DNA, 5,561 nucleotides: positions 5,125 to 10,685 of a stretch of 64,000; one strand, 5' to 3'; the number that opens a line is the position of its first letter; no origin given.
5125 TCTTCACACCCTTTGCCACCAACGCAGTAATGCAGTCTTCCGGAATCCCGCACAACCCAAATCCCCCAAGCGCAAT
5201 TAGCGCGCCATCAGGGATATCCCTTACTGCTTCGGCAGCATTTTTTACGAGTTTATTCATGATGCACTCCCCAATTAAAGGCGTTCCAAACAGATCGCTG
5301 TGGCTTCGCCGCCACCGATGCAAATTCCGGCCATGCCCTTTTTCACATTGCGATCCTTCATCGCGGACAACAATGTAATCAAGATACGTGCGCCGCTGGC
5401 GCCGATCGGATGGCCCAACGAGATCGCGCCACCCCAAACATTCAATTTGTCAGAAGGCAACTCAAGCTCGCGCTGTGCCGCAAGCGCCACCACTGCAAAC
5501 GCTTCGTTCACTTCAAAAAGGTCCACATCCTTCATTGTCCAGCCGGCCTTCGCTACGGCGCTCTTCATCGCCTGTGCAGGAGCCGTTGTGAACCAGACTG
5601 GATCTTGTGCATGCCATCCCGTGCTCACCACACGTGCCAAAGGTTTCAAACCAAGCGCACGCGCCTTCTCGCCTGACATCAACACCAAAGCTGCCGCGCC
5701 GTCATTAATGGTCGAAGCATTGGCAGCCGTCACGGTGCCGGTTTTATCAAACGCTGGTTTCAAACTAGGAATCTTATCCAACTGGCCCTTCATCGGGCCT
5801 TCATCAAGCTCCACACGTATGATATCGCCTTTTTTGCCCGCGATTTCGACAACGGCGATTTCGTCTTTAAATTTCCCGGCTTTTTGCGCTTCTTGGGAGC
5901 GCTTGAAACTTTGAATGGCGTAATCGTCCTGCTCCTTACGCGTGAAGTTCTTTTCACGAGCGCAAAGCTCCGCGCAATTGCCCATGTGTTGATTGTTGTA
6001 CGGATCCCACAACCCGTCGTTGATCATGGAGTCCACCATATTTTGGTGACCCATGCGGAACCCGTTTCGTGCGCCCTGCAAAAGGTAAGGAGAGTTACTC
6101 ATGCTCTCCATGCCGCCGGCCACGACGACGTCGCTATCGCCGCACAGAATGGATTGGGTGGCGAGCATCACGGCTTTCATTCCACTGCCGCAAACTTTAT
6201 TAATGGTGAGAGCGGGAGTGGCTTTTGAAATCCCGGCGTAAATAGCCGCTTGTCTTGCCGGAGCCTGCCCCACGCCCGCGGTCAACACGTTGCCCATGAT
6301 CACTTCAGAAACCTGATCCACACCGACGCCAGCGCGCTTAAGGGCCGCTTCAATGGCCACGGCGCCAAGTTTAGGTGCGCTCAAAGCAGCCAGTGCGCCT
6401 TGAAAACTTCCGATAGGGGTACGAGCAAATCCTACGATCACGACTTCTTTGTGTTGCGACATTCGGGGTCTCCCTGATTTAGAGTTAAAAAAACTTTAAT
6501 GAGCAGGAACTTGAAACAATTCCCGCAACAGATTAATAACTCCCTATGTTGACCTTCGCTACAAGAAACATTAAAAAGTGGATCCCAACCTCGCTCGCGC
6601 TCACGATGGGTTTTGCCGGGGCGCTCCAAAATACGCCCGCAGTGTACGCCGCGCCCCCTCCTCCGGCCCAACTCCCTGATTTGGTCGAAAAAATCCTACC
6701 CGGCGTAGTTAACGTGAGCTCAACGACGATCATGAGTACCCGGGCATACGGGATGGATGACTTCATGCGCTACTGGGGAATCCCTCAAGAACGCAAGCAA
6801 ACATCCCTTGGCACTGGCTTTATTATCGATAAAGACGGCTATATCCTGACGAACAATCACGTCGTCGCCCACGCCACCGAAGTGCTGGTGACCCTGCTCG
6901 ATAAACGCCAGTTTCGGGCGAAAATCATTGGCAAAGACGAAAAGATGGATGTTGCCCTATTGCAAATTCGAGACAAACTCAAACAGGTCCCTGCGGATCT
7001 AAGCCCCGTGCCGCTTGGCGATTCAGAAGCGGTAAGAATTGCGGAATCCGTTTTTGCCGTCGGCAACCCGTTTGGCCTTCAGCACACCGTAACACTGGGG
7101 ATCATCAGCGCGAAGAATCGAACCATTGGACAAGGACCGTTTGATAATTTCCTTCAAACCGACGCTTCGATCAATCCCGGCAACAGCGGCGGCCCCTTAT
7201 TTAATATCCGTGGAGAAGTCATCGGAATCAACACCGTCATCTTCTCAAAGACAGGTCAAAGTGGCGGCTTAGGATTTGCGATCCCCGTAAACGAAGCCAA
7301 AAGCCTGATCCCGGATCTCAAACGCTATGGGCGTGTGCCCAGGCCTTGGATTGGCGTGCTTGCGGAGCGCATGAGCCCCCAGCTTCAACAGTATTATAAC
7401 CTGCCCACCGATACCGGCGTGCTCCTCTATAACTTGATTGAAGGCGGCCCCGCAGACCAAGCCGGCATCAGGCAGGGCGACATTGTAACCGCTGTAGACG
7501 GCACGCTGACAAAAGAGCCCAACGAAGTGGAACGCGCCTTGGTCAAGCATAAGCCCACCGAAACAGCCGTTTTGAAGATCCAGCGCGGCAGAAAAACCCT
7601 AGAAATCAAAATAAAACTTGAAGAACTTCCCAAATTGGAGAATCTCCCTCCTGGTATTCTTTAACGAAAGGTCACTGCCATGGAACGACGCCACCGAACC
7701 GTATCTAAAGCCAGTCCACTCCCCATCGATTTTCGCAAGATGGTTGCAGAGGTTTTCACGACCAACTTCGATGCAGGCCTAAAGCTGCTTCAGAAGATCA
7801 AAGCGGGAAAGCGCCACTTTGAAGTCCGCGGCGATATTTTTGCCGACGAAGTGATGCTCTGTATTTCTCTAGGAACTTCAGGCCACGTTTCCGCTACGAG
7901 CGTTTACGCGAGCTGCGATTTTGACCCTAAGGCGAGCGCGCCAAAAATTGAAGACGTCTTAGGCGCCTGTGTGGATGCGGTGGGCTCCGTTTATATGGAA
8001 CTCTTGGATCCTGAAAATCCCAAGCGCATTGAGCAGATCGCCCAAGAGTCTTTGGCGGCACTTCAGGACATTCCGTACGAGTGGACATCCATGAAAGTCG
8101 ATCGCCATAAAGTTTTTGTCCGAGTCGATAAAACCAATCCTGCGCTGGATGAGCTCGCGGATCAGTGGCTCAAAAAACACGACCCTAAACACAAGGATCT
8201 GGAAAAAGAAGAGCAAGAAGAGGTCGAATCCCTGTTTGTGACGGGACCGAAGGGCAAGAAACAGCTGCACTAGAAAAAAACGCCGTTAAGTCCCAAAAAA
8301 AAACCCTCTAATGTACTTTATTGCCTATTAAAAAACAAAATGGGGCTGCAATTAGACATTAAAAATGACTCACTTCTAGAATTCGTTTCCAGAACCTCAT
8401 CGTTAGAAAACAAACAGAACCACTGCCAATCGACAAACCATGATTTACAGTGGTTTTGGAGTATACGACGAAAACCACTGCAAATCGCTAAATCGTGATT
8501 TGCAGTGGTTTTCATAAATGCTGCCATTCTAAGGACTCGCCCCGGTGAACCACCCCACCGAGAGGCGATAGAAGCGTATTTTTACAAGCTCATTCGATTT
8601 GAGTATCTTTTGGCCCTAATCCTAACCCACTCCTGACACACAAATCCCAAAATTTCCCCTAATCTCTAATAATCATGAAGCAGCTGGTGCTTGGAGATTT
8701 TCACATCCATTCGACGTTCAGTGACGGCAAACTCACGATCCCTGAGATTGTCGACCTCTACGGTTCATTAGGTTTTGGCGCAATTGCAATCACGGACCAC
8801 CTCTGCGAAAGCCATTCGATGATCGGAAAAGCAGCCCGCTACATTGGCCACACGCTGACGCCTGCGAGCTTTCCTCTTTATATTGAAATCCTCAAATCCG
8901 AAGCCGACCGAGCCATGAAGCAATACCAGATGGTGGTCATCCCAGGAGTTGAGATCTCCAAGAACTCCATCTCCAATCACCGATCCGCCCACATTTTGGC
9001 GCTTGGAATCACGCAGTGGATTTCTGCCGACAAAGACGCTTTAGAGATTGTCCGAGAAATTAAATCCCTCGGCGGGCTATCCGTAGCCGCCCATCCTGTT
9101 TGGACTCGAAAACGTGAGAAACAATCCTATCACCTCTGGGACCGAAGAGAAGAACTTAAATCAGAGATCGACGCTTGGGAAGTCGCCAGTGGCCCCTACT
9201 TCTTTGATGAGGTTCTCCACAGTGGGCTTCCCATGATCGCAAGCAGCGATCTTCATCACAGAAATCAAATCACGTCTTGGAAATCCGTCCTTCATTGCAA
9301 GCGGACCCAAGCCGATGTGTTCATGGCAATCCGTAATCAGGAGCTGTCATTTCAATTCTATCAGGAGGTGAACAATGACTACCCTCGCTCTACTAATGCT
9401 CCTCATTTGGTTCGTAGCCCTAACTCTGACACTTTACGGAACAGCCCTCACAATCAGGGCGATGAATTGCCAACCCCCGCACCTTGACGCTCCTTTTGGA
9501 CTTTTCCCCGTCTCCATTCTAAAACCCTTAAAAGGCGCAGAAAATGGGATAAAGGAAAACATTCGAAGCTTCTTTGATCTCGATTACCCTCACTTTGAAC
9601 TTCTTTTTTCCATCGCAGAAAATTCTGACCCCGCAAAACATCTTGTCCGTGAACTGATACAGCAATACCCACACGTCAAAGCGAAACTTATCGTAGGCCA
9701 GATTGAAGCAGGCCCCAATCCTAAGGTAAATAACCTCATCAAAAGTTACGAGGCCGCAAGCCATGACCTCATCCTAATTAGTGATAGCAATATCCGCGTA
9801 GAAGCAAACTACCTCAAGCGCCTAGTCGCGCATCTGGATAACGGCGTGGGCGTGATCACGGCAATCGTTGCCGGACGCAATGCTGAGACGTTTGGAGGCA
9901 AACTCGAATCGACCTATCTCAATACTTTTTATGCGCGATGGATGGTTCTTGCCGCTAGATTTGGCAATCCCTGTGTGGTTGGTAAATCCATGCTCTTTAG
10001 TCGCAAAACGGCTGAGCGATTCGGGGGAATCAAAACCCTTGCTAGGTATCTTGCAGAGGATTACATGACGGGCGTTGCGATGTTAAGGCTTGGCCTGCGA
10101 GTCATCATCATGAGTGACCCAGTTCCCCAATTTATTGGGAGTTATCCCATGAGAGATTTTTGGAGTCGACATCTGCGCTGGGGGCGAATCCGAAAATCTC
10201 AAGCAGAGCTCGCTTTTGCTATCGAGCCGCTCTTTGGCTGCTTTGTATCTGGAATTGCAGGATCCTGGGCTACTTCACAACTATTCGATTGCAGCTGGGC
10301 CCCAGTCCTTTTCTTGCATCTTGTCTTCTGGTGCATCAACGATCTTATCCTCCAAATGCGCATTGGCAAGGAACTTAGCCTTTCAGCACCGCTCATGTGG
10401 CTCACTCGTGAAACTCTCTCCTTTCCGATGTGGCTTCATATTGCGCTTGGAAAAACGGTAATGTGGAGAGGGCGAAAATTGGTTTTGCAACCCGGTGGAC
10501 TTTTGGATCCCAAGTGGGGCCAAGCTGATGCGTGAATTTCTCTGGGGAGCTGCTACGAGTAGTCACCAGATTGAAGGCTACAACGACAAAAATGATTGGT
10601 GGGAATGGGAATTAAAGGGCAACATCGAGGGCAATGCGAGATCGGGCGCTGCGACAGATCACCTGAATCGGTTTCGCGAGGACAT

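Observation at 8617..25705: Candidate organism-specific Pho box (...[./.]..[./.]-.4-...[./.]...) at three phosphate-related promoters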

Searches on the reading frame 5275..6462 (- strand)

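Call 74: search_protein_families(library=pfam, max_evalue=1e-8, proteins=[window:5275-6462:-])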
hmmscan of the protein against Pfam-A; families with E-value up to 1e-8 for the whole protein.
window:5275-6462:- (395 aa): 2 families
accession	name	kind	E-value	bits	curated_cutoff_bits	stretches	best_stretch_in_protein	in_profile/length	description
PF00108.29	Thiolase_N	-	3.8e-97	325.2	26.4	1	7-264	1-259/260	Thiolase, N-terminal domain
PF02803.24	Thiolase_C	-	3.5e-46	156.3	27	1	272-394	1-123/123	Thiolase, C-terminal domain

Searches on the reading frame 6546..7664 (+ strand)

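Call 8: search_protein_families(library=pfam, proteins=[window:6546-7664:+])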
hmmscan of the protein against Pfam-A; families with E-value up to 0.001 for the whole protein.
window:6546-7664:+ (372 aa): 5 families
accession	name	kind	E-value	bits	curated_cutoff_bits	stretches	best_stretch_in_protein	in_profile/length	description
PF13365.12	Trypsin_2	-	2.3e-37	129.3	27.6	1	89-228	1-144/144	Trypsin-like peptidase domain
PF00089.32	Trypsin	-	2.3e-21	77.1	20.6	1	86-255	24-220/220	Trypsin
PF13180.12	PDZ_2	-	1.4e-13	51.4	27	1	287-358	12-80/80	PDZ domain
PF17820.7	PDZ_6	-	3.7e-09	36.6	27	1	298-347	6-54/54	PDZ domain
PF00595.29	PDZ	-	1.5e-05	25.7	23.2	1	235-343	6-78/81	PDZ domain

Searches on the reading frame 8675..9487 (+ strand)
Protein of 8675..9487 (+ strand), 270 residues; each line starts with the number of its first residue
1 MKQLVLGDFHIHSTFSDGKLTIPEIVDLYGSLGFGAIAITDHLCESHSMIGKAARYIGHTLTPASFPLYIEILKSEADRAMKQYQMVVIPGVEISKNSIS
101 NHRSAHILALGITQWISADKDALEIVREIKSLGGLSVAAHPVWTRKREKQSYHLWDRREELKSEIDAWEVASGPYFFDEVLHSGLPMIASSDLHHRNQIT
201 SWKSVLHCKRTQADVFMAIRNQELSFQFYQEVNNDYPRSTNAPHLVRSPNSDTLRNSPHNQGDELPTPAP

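Call 7: search_protein_families(library=pfam, proteins=[window:8675-9487:+])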
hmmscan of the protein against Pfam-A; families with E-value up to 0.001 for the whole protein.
window:8675-9487:+ (270 aa): 1 family
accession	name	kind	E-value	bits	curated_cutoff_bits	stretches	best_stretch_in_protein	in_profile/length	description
PF02811.25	PHP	-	7e-07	30.2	26.4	1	8-64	1-41/164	PHP domain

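Call 26: search_protein_families(library=ncbifam, proteins=[window:8675-9487:+])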
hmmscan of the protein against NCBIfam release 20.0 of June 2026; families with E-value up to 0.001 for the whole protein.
window:8675-9487:+ (270 aa): 8 families
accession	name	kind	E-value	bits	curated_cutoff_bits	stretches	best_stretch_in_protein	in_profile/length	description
NF038032.1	CehA_McbA_metalo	domain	1.6e-14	54.1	80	1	7-221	5-210/315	CehA/McbA family metallohydrolase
NF041577.1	nside_bi_sphtase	equivalog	3.8e-08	32.8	400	0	8-44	5-41/276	3',5'-nucleoside bisphosphate phosphatase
NF047791.1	RNaseRnm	equivalog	5e-07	29.2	375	1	6-57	2-51/275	RNase RNM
NF004981.0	PRK06361.1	equivalog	6.4e-07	28.9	117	1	8-46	3-41/217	histidinol phosphate phosphatase domain-containing protein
NF041661.1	Cycl_ph_dihydrol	equivalog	1.7e-06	27.5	500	0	76-115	43-82/259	phosphoribosyl 1,2-cyclic phosphate 1,2-diphosphodiesterase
NF006375.0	PRK08609.1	equivalog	4.1e-06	25.7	426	1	5-42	335-372/571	DNA polymerase/3'-5' exonuclease PolX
NF045780.1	TrlF_fam_ATP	equivalog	0.00019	20.3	350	1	8-110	9-95/944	TrlF family AAA-like ATPase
NF005928.0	PRK07945.1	equivalog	0.00022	20.7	250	1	2-42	95-135/337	PHP domain-containing protein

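Call 45: find_homologous_proteins(query=window:8675-9487:+, max_evalue=1e-30)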
Query window:8675-9487:+ (270 aa): 1489 proteins with E <= 1e-30 among 2256 candidates; the best 120 are listed.
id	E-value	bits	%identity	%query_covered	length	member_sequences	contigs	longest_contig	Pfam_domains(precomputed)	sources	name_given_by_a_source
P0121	2.1e-180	616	100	100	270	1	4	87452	PF02811.27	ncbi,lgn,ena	-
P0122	8.2e-121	420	72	94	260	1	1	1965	PF02811.27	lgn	-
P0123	3.3e-117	409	71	93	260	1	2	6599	PF02811.27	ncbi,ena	-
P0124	2.5e-115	402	68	94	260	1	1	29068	PF02811.27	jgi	-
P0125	5.8e-115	401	69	94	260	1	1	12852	PF02811.27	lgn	-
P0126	4.2e-114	398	70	94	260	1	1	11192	PF02811.27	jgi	jgi:predicted metal-dependent phosphoesterase TrpH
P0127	2.1e-107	376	67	94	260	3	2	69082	PF02811.27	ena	-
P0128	3.6e-106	372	66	93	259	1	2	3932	PF02811.27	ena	-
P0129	6.6e-106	372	64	96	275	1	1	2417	PF02811.27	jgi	jgi:hypothetical protein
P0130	8.8e-105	368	70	85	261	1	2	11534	PF02811.27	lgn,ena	-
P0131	2.1e-104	367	68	84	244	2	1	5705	PF02811.27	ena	-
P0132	4.5e-104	366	67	84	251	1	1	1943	PF02811.27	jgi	jgi:hypothetical protein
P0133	1.1e-103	364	68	86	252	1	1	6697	PF02811.27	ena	-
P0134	1.9e-103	364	68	85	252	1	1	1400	PF02811.27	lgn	-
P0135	2.2e-103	363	69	86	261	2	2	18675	PF02811.27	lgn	-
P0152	1.5e-101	357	61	91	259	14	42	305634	PF13263.13,PF02811.27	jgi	jgi:predicted metal-dependent phosphoesterase TrpH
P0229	2.0e-97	344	65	85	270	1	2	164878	PF02811.27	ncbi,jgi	jgi:hypothetical protein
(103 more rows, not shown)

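Call 46: find_encoding_contigs(protein=P0124, flank=8000, max_places=1)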
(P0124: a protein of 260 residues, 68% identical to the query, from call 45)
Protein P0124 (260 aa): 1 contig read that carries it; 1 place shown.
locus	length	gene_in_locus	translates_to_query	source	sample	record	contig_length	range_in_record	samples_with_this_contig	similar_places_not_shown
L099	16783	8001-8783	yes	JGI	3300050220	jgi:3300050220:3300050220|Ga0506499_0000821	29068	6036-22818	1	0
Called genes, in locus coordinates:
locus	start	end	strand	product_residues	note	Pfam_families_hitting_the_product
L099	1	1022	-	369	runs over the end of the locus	PF12679:ABC2_membrane_2, PF12698:ABC2_membrane_3, PF01061:ABC2_membrane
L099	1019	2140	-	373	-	PF12679:ABC2_membrane_2, PF12698:ABC2_membrane_3, PF01061:ABC2_membrane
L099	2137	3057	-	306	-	PF00005:ABC_tran, PF13304:AAA_21 (weak)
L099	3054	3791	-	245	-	PF00005:ABC_tran, PF13304:AAA_21 (faint)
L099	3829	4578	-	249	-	PF25973:BSH_CzcB (weak), PF00364:Biotin_lipoyl (faint), PF25919:BSH_CusB (faint), PF25954:Beta-barrel_RND_2 (weak)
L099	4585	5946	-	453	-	PF02321:OEP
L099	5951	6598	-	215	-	PF00440:TetR_N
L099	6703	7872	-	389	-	PF05940:NnrS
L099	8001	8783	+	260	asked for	PF02811:PHP (weak)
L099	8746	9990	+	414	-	PF13506:Glyco_transf_21, PF13641:Glyco_tranf_2_3, PF13632:Glyco_trans_2_3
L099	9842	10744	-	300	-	PF00126:HTH_1, PF03466:LysR_substrate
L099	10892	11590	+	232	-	PF02678:Pirin, PF07883:Cupin_2 (weak), PF17954:Pirin_C_2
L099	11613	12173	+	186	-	PF02525:Flavodoxin_2, PF03358:FMN_red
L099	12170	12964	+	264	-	PF02900:LigB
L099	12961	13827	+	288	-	PF02678:Pirin, PF05726:Pirin_C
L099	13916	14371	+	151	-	PF13474:SnoaL_3, PF14534:DUF4440, PF12680:SnoaL_2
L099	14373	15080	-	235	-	-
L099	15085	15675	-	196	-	PF03358:FMN_red (faint), PF12724:Flavodoxin_5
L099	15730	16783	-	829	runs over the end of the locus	PF03176:MMPL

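Call 47: find_encoding_contigs(protein=P0127, flank=8000, max_places=1)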
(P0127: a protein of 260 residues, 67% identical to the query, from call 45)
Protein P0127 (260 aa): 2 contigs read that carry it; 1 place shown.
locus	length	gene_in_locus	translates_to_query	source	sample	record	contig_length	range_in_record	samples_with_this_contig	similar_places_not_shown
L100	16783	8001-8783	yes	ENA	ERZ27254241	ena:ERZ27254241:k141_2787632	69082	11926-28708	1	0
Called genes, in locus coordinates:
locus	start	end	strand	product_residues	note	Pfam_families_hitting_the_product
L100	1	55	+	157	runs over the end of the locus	-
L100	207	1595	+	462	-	PF00082:Peptidase_S8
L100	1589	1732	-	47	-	-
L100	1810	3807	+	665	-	PF17804:TSP_NTD, PF00595:PDZ, PF03572:Peptidase_S41, PF11818:DUF3340 (weak)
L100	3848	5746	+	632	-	PF00082:Peptidase_S8, PF01483:P_proprotein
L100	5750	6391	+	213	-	-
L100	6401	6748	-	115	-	-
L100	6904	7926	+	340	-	-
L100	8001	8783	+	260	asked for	PF02811:PHP (weak)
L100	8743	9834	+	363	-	PF13506:Glyco_transf_21, PF13641:Glyco_tranf_2_3, PF13632:Glyco_trans_2_3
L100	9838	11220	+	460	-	PF00232:Glyco_hydro_1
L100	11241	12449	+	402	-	PF04389:Peptidase_M28 (weak), PF01546:Peptidase_M20, PF07687:M20_dimer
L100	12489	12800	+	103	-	-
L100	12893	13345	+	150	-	PF07152:YaeQ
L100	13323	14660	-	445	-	PF03109:ABC1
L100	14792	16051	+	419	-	-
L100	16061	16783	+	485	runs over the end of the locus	PF01523:PmbA_TldD_1st (weak), PF19290:PmbA_TldD_2nd (weak), PF19289:PmbA_TldD_3rd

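Call 48: find_encoding_contigs(protein=P0152, flank=8000, max_places=1)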
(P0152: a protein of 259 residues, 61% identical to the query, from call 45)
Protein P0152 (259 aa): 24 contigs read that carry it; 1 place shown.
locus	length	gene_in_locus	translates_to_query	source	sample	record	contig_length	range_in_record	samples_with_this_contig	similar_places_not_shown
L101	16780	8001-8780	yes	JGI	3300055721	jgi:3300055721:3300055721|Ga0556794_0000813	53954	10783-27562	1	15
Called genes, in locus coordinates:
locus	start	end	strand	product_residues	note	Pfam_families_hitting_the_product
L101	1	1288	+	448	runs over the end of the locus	PF03901:Glyco_transf_22, PF13231:PMT_2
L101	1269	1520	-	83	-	-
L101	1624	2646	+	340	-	PF12849:PBP_like_2, PF01547:SBP_bac_1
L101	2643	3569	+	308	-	PF00528:BPD_transp_1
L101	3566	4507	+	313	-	PF00528:BPD_transp_1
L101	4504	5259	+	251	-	PF00005:ABC_tran, PF13401:AAA_22 (faint), PF02463:SMC_N (weak), PF13304:AAA_21 (weak)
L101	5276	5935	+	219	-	PF01895:PhoU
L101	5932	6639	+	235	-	PF00072:Response_reg, PF00486:Trans_reg_C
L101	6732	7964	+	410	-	PF13188:PAS_8 (faint), PF08448:PAS_4 (weak), PF13426:PAS_9, PF00512:HisKA, PF02518:HATPase_c, PF14501:HATPase_c_5 (weak)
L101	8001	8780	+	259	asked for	PF02811:PHP (weak), PF13263:PHP_C (faint)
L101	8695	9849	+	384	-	PF13506:Glyco_transf_21, PF13641:Glyco_tranf_2_3, PF13632:Glyco_trans_2_3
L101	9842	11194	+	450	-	PF00232:Glyco_hydro_1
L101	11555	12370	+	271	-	-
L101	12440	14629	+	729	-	-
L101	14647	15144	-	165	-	PF14237:GYF_2 (weak)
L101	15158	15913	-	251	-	-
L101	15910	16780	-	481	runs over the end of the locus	PF14237:GYF_2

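Call 49: find_encoding_contigs(protein=P0229, flank=8000, max_places=1)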
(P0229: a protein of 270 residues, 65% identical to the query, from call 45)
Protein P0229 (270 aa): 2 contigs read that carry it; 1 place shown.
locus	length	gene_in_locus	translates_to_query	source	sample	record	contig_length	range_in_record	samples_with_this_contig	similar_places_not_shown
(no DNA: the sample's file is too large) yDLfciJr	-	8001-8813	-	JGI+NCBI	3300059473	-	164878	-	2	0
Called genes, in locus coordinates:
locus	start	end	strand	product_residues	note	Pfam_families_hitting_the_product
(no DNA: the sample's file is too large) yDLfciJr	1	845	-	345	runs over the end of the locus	PF00365:PFK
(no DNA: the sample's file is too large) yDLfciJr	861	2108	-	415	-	-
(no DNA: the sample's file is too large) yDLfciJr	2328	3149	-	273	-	PF00528:BPD_transp_1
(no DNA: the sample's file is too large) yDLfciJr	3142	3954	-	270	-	PF00005:ABC_tran, PF13304:AAA_21 (faint)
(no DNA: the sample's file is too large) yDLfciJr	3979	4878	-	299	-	PF12974:Phosphonate-bd, PF09084:NMT1, PF12727:PBP_like (weak)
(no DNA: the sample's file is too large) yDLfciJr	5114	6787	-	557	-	PF05787:PhoX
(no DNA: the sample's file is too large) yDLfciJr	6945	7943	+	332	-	-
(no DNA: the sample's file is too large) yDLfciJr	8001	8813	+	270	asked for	PF02811:PHP (weak)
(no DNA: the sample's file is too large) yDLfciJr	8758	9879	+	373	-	PF13506:Glyco_transf_21, PF13641:Glyco_tranf_2_3, PF13632:Glyco_trans_2_3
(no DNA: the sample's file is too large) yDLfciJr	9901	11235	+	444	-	PF00232:Glyco_hydro_1, PF02449:Glyco_hydro_42 (weak)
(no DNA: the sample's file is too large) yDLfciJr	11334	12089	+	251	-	PF00072:Response_reg, PF00486:Trans_reg_C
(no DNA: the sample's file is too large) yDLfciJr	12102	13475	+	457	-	PF08448:PAS_4, PF13426:PAS_9 (weak), PF00512:HisKA, PF13581:HATPase_c_2 (faint), PF02518:HATPase_c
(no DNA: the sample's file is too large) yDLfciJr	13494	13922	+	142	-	PF26761:Acb5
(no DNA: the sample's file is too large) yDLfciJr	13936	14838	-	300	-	PF07238:PilZ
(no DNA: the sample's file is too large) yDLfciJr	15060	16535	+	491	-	PF00672:HAMP, PF00512:HisKA, PF02518:HATPase_c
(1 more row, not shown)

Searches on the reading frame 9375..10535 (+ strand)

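Call 7: search_protein_families(library=pfam, proteins=[window:9375-10535:+])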
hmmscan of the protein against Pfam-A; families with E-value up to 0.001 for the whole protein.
window:9375-10535:+ (386 aa): 4 families
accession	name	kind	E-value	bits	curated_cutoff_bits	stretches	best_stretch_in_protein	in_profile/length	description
PF13506.12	Glyco_transf_21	-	5.1e-48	163.3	21.7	1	99-271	1-174/174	Glycosyl transferase family 21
PF13641.12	Glyco_tranf_2_3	-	1.1e-17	65.3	27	1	60-254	17-209/230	Glycosyltransferase like family 2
PF13632.12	Glyco_trans_2_3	-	2.6e-13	50.7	27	1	133-319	2-195/198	Glycosyl transferase family group 2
PF00535.33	Glycos_transf_2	-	2.3e-06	28.1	23.3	1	48-213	2-164/168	Glycosyl transferase family 2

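Call 26: search_protein_families(library=ncbifam, proteins=[window:9375-10535:+])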
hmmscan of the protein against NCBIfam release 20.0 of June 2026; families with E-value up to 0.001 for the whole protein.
window:9375-10535:+ (386 aa): 4 families
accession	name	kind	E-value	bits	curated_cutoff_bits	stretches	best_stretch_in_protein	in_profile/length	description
TIGR03472.1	HpnI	equivalog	4.8e-70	236.3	310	1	2-378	2-371/373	bacteriohopanetetrol glucosamine biosynthesis glycosyltransferase HpnI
TIGR03469.1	HpnB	hypoth_equivalog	2.7e-05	23.4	379.25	1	2-231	2-241/386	hopene-associated glycosyltransferase HpnB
TIGR03937.1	PgaC_IcaA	equivalog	0.00011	21.3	422.3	1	7-177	11-175/407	poly-beta-1,6-N-acetyl-D-glucosamine synthase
NF050050.1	ProtGlycPglI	equivalog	0.00017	21.1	500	1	57-161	15-115/306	GalNAc(5)-diNAcBac-PP-undecaprenol beta-1,3-glucosyltransferase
